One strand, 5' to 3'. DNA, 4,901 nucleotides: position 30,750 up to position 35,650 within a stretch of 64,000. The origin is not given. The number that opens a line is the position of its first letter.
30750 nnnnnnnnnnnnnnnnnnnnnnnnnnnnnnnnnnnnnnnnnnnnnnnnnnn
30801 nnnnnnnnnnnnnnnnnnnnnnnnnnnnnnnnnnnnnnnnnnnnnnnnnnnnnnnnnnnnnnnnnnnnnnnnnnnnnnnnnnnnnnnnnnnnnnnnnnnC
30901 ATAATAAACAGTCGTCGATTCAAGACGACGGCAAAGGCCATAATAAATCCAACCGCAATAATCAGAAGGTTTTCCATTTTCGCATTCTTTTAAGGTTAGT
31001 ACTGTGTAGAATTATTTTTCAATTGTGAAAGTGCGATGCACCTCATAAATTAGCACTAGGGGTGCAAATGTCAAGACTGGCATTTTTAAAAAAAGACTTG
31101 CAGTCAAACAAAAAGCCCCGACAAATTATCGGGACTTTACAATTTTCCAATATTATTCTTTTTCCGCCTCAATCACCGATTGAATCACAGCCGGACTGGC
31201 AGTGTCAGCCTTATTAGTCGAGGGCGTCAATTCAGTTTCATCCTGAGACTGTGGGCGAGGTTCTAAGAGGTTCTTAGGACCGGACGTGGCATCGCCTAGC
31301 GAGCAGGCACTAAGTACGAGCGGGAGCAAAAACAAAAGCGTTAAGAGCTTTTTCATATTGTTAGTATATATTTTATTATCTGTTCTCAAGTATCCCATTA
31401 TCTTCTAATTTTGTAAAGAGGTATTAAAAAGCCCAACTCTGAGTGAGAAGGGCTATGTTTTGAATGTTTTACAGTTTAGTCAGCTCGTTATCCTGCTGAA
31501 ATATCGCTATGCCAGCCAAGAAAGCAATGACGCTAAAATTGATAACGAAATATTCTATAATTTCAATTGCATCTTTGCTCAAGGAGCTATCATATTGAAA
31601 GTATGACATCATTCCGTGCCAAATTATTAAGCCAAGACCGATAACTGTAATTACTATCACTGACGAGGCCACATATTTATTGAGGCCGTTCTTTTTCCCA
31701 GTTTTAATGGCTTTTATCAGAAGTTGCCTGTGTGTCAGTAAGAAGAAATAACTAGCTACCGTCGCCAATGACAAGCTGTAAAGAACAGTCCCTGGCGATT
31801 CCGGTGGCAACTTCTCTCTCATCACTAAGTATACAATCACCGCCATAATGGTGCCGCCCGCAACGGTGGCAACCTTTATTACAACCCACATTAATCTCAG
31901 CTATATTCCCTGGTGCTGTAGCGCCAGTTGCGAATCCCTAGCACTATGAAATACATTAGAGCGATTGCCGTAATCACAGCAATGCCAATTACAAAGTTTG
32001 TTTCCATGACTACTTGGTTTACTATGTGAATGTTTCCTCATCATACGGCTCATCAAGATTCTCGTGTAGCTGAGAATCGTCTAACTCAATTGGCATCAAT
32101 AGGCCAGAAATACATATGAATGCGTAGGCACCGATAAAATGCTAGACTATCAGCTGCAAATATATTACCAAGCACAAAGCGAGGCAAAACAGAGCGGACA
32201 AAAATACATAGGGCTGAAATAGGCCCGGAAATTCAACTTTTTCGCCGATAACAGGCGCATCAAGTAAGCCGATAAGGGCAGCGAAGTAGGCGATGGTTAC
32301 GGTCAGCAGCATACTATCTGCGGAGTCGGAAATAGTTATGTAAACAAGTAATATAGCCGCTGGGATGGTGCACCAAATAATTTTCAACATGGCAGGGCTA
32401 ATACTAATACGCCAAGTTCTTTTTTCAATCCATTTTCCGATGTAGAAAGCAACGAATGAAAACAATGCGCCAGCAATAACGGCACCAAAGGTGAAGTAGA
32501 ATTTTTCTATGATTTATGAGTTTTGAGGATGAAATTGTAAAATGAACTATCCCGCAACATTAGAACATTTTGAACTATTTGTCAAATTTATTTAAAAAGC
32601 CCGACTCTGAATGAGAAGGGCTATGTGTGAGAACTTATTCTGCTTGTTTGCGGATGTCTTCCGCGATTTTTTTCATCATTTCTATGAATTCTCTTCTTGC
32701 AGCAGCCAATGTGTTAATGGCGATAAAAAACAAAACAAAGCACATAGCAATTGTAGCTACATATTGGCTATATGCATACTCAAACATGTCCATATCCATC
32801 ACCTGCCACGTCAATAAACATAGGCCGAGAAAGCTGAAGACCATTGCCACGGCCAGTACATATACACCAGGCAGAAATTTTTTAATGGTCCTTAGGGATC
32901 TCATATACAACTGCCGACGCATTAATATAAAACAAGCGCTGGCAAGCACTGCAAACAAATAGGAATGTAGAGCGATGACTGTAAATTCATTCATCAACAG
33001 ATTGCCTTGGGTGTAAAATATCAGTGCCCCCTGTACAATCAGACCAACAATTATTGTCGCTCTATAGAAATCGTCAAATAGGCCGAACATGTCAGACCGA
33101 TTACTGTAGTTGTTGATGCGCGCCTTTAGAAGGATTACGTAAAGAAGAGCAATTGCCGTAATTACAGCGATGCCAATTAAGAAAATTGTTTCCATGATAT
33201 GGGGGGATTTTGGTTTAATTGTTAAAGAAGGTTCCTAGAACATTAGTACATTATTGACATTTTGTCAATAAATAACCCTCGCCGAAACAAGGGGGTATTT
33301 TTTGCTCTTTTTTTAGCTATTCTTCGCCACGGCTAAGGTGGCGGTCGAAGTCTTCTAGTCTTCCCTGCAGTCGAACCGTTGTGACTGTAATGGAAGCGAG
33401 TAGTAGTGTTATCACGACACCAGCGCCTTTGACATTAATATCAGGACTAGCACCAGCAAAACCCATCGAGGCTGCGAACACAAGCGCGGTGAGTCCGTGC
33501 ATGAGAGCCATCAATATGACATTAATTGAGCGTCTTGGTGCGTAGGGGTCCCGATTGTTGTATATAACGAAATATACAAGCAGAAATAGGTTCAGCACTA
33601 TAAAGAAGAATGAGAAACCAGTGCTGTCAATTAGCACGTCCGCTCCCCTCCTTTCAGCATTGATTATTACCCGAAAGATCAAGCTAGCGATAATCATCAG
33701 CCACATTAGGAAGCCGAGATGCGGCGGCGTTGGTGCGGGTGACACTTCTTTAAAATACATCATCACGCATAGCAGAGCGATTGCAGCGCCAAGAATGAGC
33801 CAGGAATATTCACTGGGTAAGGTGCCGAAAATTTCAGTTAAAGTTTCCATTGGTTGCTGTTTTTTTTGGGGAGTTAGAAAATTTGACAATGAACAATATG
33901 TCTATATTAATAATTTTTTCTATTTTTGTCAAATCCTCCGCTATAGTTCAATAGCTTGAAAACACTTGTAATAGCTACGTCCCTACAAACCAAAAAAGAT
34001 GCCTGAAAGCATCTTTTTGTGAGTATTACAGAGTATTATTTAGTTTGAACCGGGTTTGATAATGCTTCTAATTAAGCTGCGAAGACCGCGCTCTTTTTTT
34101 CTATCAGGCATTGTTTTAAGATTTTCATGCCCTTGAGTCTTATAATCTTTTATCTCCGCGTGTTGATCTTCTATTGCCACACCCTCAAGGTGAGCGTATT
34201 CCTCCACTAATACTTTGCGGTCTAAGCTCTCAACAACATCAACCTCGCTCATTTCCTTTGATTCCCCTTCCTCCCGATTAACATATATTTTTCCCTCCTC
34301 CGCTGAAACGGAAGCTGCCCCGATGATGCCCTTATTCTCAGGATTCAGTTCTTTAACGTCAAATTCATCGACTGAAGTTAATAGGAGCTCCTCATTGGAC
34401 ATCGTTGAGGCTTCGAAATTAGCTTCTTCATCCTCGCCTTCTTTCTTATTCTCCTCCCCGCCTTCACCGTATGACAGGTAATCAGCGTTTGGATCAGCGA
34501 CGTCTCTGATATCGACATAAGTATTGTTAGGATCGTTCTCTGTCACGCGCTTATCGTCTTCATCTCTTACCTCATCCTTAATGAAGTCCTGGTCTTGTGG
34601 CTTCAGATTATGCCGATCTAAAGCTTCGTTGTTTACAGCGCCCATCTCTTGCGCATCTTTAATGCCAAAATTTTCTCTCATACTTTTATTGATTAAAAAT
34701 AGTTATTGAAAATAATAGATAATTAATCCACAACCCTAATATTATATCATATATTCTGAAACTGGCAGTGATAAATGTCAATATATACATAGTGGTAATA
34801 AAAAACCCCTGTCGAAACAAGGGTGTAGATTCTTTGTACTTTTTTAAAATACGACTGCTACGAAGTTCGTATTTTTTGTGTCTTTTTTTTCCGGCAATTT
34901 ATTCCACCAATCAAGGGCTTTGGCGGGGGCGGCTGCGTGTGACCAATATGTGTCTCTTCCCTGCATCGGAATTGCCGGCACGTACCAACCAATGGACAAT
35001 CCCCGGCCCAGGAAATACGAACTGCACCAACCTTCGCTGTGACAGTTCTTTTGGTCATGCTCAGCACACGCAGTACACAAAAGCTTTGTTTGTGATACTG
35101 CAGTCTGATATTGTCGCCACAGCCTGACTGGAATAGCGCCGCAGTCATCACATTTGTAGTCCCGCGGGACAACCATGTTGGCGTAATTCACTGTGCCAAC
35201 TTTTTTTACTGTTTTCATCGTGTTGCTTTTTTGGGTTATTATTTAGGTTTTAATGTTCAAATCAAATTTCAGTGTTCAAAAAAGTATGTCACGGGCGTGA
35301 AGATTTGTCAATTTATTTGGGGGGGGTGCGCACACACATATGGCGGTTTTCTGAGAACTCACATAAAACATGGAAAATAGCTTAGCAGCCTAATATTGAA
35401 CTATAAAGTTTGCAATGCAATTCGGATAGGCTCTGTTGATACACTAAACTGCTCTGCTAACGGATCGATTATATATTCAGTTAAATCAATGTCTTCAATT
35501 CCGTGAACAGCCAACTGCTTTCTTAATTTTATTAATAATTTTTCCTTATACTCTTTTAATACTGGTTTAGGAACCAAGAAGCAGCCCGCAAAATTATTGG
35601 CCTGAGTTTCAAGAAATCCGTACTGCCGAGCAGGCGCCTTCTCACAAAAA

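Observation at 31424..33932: Tandem array of divergent small polytopic membrane-protein cassettes built from reused promoter and terminator modules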

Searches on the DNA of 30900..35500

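Call 69: search_rna_families(source=window, start=30900, end=35500, threshold=evalue, max_evalue=1)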
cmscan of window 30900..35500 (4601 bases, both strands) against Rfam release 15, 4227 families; matches with E-value up to 1: 1.
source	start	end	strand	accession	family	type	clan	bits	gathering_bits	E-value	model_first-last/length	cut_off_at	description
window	31088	31168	-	RF01770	rimP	Cis-reg; leader;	-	25.9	47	0.42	1-102/102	no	Gammaprotebacteria rimP leader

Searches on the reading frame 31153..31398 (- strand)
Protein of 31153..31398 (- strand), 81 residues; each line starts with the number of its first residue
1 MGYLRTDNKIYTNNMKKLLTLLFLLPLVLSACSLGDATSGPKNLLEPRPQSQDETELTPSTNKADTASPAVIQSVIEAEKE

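Call 7: search_protein_families(library=pfam, max_evalue=0.1, proteins=[window:31153-31398:-])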
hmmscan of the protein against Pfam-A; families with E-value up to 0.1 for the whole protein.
window:31153-31398:- (81 aa): 1 family
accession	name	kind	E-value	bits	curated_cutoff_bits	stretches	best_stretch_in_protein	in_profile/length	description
PF08139.17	LPAM_1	-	0.054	14.4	20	1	15-33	1-18/18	Prokaryotic membrane lipoprotein lipid attachment site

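Call 8: search_protein_families(library=ncbifam, max_evalue=0.1, proteins=[window:31153-31398:-])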
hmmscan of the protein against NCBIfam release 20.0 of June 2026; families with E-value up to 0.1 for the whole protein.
window:31153-31398:- (81 aa): 4 families
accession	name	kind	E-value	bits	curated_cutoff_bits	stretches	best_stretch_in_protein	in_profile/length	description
NF041428.1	TrsH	subfamily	0.0038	17.3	150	1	15-40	1-26/149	TrsH/TraH family protein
NF058647.1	lipo_LytA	equivalog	0.021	15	110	1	15-54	1-40/107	acidic lipoprotein LytA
NF047408.1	SA0632_fam_LP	equivalog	0.038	13.6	70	1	15-33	1-19/68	SA0632 family lipoprotein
NF045774.1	cytochro_C551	exception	0.053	13.5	118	1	16-51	3-32/110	cytochrome c551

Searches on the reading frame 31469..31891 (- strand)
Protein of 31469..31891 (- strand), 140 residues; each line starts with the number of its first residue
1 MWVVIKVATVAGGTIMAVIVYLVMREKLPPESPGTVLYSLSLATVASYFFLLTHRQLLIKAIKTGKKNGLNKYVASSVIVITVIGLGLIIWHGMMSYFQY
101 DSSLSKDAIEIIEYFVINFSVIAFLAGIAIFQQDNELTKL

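Call 7: search_protein_families(library=pfam, max_evalue=0.1, proteins=[window:31469-31891:-])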
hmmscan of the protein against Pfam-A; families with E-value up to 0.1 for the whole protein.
window:31469-31891:- (140 aa): 1 family
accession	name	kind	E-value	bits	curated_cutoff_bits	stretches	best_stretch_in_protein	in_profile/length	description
PF14093.11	DUF4271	-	0.06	13.7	29.7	1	14-133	60-179/206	Domain of unknown function (DUF4271)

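Call 8: search_protein_families(library=ncbifam, max_evalue=0.1, proteins=[window:31469-31891:-])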
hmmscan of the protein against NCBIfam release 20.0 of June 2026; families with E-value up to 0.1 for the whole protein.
window:31469-31891:- (140 aa): 1 family
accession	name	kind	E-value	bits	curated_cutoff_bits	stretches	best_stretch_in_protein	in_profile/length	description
NF040894.1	puhB_PGC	equivalog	0.054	13.3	110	0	38-94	36-91/176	photosynthetic complex putative assembly protein PuhB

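Call 51: search_protein_families(library=phrogs, max_evalue=0.01, proteins=[window:31469-31891:-])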
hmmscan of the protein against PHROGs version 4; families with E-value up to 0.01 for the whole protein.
window:31469-31891:- (140 aa): 0 families

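Call 52: search_protein_families(library=padloc, max_evalue=0.01, proteins=[window:31469-31891:-])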
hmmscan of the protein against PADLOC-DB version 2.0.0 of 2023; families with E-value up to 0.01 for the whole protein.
window:31469-31891:- (140 aa): 0 families

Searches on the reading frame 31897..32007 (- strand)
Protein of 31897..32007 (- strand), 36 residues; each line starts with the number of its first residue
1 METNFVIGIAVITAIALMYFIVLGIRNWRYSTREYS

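Call 7: search_protein_families(library=pfam, max_evalue=0.1, proteins=[window:31897-32007:-])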
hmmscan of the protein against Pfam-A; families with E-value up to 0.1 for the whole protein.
window:31897-32007:- (36 aa): 1 family
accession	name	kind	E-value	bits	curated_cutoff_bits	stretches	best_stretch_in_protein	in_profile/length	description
PF06706.16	CTV_P6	-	0.022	14.9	25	1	5-25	11-31/51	Citrus tristeza virus 6-kDa protein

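Call 8: search_protein_families(library=ncbifam, max_evalue=0.1, proteins=[window:31897-32007:-])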
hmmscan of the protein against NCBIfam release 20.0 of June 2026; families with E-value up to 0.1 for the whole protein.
window:31897-32007:- (36 aa): 0 families
